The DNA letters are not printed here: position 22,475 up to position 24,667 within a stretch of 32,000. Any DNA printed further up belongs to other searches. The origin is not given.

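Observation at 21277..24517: Translationally coupled trio: pseudo-ATPase ORC-like/wHTH protein, cytoplasmic beta-propeller protein and DUF357-like protein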

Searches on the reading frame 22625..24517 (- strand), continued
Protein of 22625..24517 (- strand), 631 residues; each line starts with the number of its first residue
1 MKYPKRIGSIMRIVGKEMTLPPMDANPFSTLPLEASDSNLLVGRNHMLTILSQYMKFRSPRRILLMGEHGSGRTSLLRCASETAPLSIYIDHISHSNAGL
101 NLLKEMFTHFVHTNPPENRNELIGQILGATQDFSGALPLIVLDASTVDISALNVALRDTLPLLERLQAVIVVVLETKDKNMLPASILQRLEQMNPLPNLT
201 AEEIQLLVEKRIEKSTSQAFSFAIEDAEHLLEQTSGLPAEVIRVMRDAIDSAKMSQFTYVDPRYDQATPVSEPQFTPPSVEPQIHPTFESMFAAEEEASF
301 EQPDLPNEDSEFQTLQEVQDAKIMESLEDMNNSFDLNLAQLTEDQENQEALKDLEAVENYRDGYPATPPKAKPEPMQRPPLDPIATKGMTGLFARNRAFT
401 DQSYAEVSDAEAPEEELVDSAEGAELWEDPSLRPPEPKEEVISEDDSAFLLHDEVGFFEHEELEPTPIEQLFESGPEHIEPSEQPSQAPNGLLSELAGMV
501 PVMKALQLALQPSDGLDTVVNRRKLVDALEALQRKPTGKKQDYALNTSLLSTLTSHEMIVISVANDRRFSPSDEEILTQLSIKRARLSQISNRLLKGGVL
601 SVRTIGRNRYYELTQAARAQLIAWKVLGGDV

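Call 32: search_protein_families(library=pfam, proteins=[P0475, P0493, P0507, P0500, P0377, P0397, P0415, P0435, P0444, P0463], max_evalue=0.01)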
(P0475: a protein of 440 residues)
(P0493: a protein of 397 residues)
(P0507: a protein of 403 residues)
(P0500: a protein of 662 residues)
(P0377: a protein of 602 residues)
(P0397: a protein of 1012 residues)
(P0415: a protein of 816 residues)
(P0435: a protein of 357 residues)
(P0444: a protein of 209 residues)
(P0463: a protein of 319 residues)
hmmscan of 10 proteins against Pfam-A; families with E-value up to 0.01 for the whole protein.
P0475 (440 aa): 13 families
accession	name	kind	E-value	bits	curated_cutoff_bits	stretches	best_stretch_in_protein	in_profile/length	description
PF13191.12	AAA_16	-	3.6e-10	41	32.6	1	63-241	2-158/167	AAA ATPase domain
PF01637.24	ATPase_2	-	6.5e-09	36.4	33.2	1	63-329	1-225/225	ATPase domain predominantly from Archaea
PF13401.12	AAA_22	-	8.3e-09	36.3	27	1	81-262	4-130/130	AAA domain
PF07693.20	KAP_NTPase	-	1.1e-06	28.6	20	1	80-257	18-193/293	KAP family P-loop domain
PF12802.13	MarR_2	-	1.3e-05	25.7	27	1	365-416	4-54/61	MarR family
PF05729.18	NACHT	-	9.7e-05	22.7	26.7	0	84-114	2-32/167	NACHT domain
PF00004.35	AAA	-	0.0001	23.2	21.2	1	85-257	1-110/131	ATPase family associated with various cellular activities (AAA)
PF24389.1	ORC-CDC6-like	-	0.0014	17.9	27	0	59-99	16-49/571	ORC-CDC6-like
PF13545.12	HTH_Crp_2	-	0.0016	18.8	27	1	380-417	20-57/70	Crp-like helix-turn-helix domain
PF00910.28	RNA_helicase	-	0.0017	19.2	21.5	0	85-129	1-45/105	RNA helicase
PF20703.3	nSTAND1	-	0.0036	17.4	27.1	0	48-299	1-204/379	Novel STAND NTPase 1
PF13173.12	AAA_14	-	0.0039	17.6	27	0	84-120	4-42/129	AAA domain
PF20720.3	nSTAND3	-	0.0079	16.3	27.2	0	75-114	10-50/155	Novel STAND NTPase 3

P0493 (397 aa): 22 families
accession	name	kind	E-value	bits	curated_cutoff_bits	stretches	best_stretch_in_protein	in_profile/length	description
PF13191.12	AAA_16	-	2.4e-10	41.6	32.6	1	25-196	3-156/167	AAA ATPase domain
PF07693.20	KAP_NTPase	-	4.5e-10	39.7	20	1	45-211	22-190/293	KAP family P-loop domain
PF01637.24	ATPase_2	-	1e-08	35.7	33.2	1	24-210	1-153/225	ATPase domain predominantly from Archaea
PF13401.12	AAA_22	-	1.1e-08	35.9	27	1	42-213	4-123/130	AAA domain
PF12802.13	MarR_2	-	3.4e-05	24.3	27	1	325-377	6-57/61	MarR family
PF24389.1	ORC-CDC6-like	-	4.1e-05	23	27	0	270-298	417-446/571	ORC-CDC6-like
PF00004.35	AAA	-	6.8e-05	23.8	21.2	1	46-124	1-55/131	ATPase family associated with various cellular activities (AAA)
PF05673.19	DUF815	-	0.00013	21.6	23.8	1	15-77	25-88/249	Protein of unknown function (DUF815)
PF13463.12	HTH_27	-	0.00025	21.7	22.2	1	323-385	2-66/68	Winged helix DNA-binding domain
PF24883.2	NPHP3_N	-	0.00029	21.5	24.8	0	42-128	21-107/164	Nephrocystin 3, N-terminal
PF13481.12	AAA_25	-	0.00093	19.3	27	0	42-67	32-57/195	AAA domain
PF05729.18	NACHT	-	0.0011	19.3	26.7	0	46-71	3-28/167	NACHT domain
PF13412.12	HTH_24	-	0.0011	18.9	21.9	0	345-370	22-47/48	Winged helix-turn-helix DNA-binding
PF01047.28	MarR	-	0.0034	17.7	24.6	0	325-372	4-49/59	MarR family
PF07728.20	AAA_5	-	0.0039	17.6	22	0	46-77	2-34/139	AAA domain (dynein-related subfamily)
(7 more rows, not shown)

P0507 (403 aa): 10 families
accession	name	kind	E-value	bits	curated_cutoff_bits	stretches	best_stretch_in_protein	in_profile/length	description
PF13191.12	AAA_16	-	2.4e-10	41.6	32.6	1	26-203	2-159/167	AAA ATPase domain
PF07693.20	KAP_NTPase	-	2.5e-10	40.5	20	1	47-213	22-188/293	KAP family P-loop domain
PF13401.12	AAA_22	-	1.5e-07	32.2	27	1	44-201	4-109/130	AAA domain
PF05729.18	NACHT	-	4.1e-07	30.4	26.7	0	48-76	3-31/167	NACHT domain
PF01637.24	ATPase_2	-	5.3e-07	30.1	33.2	1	26-191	1-124/225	ATPase domain predominantly from Archaea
PF01047.28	MarR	-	0.00041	20.6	24.6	1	330-375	5-48/59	MarR family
PF01978.25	TrmB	-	0.00092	19.5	25.6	1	329-387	9-65/68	Sugar-specific transcriptional regulator TrmB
PF07728.20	AAA_5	-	0.0022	18.5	22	0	156-199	63-91/139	AAA domain (dynein-related subfamily)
PF12802.13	MarR_2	-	0.0029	18.2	27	0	349-380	25-56/61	MarR family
PF17830.6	STI1-HOP_DP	-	0.0041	17.4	29.1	0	258-287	7-37/55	STI1/HOP, DP domain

P0500 (662 aa): 26 families (the best 25 are shown)
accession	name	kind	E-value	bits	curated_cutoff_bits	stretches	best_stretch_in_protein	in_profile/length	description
PF00515.34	TPR_1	-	7.2e-37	124.2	27.8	5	541-571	4-34/34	Tetratricopeptide repeat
PF13181.12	TPR_8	-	1.4e-36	122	25.7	4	470-502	1-33/34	Tetratricopeptide repeat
PF07719.23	TPR_2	-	1.5e-34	115.7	27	4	541-571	4-34/34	Tetratricopeptide repeat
PF13431.12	TPR_17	-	5.7e-32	107.7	24.4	4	561-592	2-33/34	Tetratricopeptide repeat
PF13414.12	TPR_11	-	2.3e-29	101.3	26.8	4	551-582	7-38/42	TPR repeat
PF13424.12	TPR_12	-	8.7e-27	93.6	30.1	5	506-569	5-76/77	Tetratricopeptide repeat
PF13432.12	TPR_16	-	2.3e-23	82.7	32.7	2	542-606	1-65/65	Tetratricopeptide repeat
PF14559.12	TPR_19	-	6.2e-19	68.5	25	3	483-533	4-54/68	Tetratricopeptide repeat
PF13428.12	TPR_14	-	2.5e-16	59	23.5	2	505-545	2-42/44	Tetratricopeptide repeat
PF13374.12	TPR_10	-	3.2e-16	59.2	27.5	0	429-459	1-31/42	Tetratricopeptide repeat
PF13176.12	TPR_7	-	7.2e-14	51.1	27.9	0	432-458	1-27/36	Tetratricopeptide repeat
PF13174.12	TPR_6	-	3.2e-07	31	26.3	0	542-570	4-32/33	Tetratricopeptide repeat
PF24575.1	TPR_Slam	-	4.1e-07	30.8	35.2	0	479-526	56-103/104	Surface lipoprotein assembly modifier, N-terminal TPR repeats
PF17874.7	TPR_MalT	-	2.1e-06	27.7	45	1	401-499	51-151/336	MalT-like TPR region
PF24885.1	TPR_NPHP3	-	3.4e-06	27.1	100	0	569-648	96-183/239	Nephrocystin-3 TPR domain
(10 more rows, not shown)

P0377 (602 aa): 3 families
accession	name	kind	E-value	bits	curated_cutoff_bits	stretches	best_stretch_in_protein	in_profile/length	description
PF13191.12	AAA_16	-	4.7e-06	27.6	32.6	1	27-149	2-124/167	AAA ATPase domain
PF01637.24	ATPase_2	-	8.8e-06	26.1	33.2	1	27-68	1-42/225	ATPase domain predominantly from Archaea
PF20703.3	nSTAND1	-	2e-05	24.9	27.1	1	16-64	5-51/379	Novel STAND NTPase 1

P0397 (1012 aa): 2 families
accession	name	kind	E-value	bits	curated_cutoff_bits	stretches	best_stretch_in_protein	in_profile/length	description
PF13191.12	AAA_16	-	0.00028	21.8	32.6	1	33-134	3-104/167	AAA ATPase domain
PF20703.3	nSTAND1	-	0.0048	17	27.1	1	21-70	5-52/379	Novel STAND NTPase 1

P0415 (816 aa): 2 families
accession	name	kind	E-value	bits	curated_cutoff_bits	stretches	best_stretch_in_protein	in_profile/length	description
PF13191.12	AAA_16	-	2.4e-05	25.4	32.6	1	27-140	2-86/167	AAA ATPase domain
PF20703.3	nSTAND1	-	0.00013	22.1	27.1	1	16-65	5-52/379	Novel STAND NTPase 1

P0435 (357 aa): 0 families

P0444 (209 aa): 0 families

P0463 (319 aa): 0 families

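Call 34: find_related_loci(query=A1, collection=genome_contigs, flank=6000)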
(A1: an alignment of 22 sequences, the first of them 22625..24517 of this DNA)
Query A1 (631 aa) in genome_contigs; peptide patterns used: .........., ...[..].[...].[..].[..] (x = any residue, [..] = any of these).
114 stretches matched a pattern; 88 encode a relative of the query (tblastn E <= 1e-3); the best 80 are kept; 71 distinct loci.
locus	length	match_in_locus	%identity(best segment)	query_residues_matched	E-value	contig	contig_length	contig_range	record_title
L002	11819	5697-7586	81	1-631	0e+0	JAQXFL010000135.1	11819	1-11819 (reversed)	MAG: Candidatus Poseidoniaceae archaeon isolate cluster3-bin.87 k119_1041073, whole genome shotgun sequence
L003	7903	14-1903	80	1-631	0e+0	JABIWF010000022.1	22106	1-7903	MAG: Methanobacteriota archaeon isolate SI072_bin89 k141_866116, whole genome shotgun sequence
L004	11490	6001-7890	80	1-631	0e+0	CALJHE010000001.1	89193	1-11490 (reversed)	MAG: Candidatus Poseidoniaceae archaeon isolate S4_Bin_METABAT__259_1 genome assembly, contig: c_000000316016, whole gen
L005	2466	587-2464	66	1-624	0e+0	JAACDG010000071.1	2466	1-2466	MAG: Methanobacteriota archaeon isolate HS5BWF_bin.1 HS5bwf_k87_833515_1_2466, whole genome shotgun sequence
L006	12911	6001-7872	66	1-630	0e+0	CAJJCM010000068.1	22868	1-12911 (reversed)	uncultured Candidatus Poseidoniales archaeon isolate FRAM18_bin092 genome assembly, contig: FRAM17_bin092-68, whole geno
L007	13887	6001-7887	65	1-630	0e+0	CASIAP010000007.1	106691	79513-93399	MAG: Candidatus Poseidoniaceae archaeon isolate FRAM_WSC20_S10_SRF_bin_132_1 genome assembly, contig: FRAM_WSC20_S10_SW_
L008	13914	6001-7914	63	1-630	0e+0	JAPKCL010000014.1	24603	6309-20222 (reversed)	MAG: Candidatus Poseidoniaceae archaeon isolate ANT-63 NODE_635_length_24603_cov_5.932622, whole genome shotgun sequence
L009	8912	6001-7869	65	1-630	0e+0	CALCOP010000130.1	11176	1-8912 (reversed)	MAG TPA_asm: uncultured euryarchaeote isolate ERR599165_bin.117_CONCOCT_v1.1_MAG genome assembly, contig: ERZ842087.1001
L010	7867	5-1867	66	10-630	0e+0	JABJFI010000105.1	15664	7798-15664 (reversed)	MAG: Methanobacteriota archaeon isolate SI074_bin121 k141_1507011, whole genome shotgun sequence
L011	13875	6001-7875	64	1-630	0e+0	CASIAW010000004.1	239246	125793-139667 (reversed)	MAG: Candidatus Poseidoniaceae archaeon isolate FRAM_WSC20_S26_SRF_bin_100_1 genome assembly, contig: FRAM_WSC20_S26_SW_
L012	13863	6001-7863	62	11-630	0e+0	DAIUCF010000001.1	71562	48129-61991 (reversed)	MAG TPA_asm: Candidatus Poseidoniaceae archaeon isolate CTOTU8138 NODE_106_length_71562_cov_10.117849, whole genome shot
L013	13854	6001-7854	62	4-630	0e+0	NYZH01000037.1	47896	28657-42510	MAG: Methanobacteriota archaeon isolate ARS60 10226, whole genome shotgun sequence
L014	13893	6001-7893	92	1-631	0e+0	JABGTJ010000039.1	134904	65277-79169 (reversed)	MAG: Methanobacteriota archaeon isolate SI034_bin128 k141_137452, whole genome shotgun sequence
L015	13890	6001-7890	80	1-631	0e+0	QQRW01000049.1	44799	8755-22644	MAG: Candidatus Poseidoniales archaeon isolate bin_112 U_43171-49, whole genome shotgun sequence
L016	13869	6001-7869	64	1-630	0e+0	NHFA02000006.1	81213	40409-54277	MAG: Euryarchaeota archaeon TMED99 36367, whole genome shotgun sequence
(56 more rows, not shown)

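Call 44: find_related_loci(query=A5, collection=metagenome_contigs, flank=6000)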
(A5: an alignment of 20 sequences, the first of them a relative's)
Query A5 (634 aa) in metagenome_contigs; peptide patterns used: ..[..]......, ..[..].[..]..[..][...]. (x = any residue, [..] = any of these).
600 stretches matched a pattern (row limit reached: there are more); 338 encode a relative of the query (tblastn E <= 1e-3); the best 80 are kept; 80 distinct loci.
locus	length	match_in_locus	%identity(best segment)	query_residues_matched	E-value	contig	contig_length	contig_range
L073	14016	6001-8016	71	1-634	0e+0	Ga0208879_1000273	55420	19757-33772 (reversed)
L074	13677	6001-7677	43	8-634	6e-150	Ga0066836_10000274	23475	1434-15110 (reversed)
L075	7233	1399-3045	44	8-633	7e-149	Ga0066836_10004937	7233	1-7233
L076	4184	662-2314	43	8-634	1e-150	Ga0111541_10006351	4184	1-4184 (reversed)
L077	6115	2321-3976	42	7-634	2e-144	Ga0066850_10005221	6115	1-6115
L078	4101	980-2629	42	8-634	4e-147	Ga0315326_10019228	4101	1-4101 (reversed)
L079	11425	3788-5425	42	1-634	4e-142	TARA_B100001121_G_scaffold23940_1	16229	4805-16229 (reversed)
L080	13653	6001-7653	42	8-634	7e-142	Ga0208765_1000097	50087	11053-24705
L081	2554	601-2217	41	8-634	6e-150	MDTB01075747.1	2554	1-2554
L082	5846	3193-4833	42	9-634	4e-141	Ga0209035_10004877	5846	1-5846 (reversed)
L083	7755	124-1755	41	1-634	2e-139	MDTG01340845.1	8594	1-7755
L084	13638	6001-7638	42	1-634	2e-139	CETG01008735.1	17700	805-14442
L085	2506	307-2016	41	1-634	5e-148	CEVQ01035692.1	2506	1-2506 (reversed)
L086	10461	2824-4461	41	1-634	2e-137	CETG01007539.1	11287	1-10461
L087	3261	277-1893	39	8-634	1e-139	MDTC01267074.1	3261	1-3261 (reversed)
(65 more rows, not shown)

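Call 46: find_encoding_contigs(protein=P0475, flank=6000, max_places=3)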
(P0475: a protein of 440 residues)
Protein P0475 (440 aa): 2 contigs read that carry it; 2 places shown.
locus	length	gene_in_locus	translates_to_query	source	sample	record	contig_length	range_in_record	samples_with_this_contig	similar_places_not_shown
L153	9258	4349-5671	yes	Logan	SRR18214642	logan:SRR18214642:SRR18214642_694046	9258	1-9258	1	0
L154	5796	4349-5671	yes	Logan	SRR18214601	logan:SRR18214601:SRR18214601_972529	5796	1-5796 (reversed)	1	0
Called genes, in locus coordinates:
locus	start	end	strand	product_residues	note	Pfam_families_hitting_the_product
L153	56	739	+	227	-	PF24390:PRTase-CE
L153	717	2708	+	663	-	PF24389:ORC-CDC6-like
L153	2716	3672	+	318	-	-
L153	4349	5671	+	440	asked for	PF01637:ATPase_2, PF13191:AAA_16, PF07693:KAP_NTPase (weak), PF13401:AAA_22 (weak), PF12802:MarR_2 (weak)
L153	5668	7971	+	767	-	PF10412:TrwB_AAD_bind (faint), PF12846:AAA_10 (faint), PF13191:AAA_16 (faint), PF24883:NPHP3_N (faint), PF13401:AAA_22 (weak), PF01935:DUF87 (weak), PF05872:HerA_C (weak)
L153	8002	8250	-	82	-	-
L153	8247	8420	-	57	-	-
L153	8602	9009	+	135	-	-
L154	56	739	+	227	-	PF24390:PRTase-CE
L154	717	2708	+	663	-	PF24389:ORC-CDC6-like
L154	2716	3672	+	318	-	-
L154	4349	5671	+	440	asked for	PF01637:ATPase_2, PF13191:AAA_16, PF07693:KAP_NTPase (weak), PF13401:AAA_22 (weak), PF12802:MarR_2 (weak)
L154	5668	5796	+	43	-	?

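Call 47: find_encoding_contigs(protein=P0377, flank=5000, max_places=1)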
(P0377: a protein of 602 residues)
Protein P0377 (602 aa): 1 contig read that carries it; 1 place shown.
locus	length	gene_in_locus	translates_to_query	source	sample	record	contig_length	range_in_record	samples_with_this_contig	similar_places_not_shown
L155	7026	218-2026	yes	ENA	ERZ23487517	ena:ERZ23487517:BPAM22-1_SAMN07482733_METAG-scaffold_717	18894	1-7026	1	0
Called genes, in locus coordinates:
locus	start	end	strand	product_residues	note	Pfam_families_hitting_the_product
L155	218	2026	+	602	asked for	PF20703:nSTAND1 (faint), PF01637:ATPase_2 (faint), PF13191:AAA_16 (weak)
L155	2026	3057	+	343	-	-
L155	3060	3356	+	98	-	PF04010:DUF357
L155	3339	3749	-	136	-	-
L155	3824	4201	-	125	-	PF18477:PIN_9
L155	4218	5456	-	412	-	PF00009:GTP_EFTU, PF03144:GTP_EFTU_D2 (weak), PF09173:eIF2_C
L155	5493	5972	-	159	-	PF01092:Ribosomal_S6e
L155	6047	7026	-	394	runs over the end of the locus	PF13191:AAA_16, PF22606:Cdc6-ORC-like_ATPase_lid (faint), PF01637:ATPase_2 (faint), PF13401:AAA_22, PF00004:AAA, PF13479:AAA_24 (faint), PF22703:Cdc6_lid, PF09079:WHD_Cdc6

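Call 48: find_encoding_contigs(protein=P0366, flank=5000, max_places=1)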
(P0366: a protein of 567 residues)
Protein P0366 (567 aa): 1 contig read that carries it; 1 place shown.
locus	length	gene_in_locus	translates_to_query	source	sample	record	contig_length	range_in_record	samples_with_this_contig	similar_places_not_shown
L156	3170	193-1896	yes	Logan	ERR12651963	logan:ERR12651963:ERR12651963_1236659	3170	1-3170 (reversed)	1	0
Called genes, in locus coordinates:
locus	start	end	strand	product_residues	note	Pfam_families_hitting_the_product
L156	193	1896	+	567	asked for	-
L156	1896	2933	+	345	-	-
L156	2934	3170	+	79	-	?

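Call 49: find_encoding_contigs(protein=P0422, flank=5000, max_places=1)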
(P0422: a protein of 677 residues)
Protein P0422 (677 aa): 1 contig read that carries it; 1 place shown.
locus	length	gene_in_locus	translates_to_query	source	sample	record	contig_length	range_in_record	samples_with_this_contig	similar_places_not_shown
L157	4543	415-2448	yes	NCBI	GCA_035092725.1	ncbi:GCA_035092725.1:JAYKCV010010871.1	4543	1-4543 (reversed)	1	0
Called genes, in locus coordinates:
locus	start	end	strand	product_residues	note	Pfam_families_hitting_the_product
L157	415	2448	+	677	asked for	-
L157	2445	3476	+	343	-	-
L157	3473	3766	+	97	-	PF04010:DUF357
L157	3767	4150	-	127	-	PF18477:PIN_9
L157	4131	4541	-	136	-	?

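Call 57: find_encoding_contigs(protein=P0435, flank=5000, max_places=1)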
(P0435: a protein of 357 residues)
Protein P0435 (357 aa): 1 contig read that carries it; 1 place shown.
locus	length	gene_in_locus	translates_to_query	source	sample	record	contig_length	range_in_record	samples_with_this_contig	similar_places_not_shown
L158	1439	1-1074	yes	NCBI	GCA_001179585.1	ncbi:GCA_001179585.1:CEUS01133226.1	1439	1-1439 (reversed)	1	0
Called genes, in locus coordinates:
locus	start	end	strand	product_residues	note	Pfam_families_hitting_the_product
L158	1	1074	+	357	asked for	?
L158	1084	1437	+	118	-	?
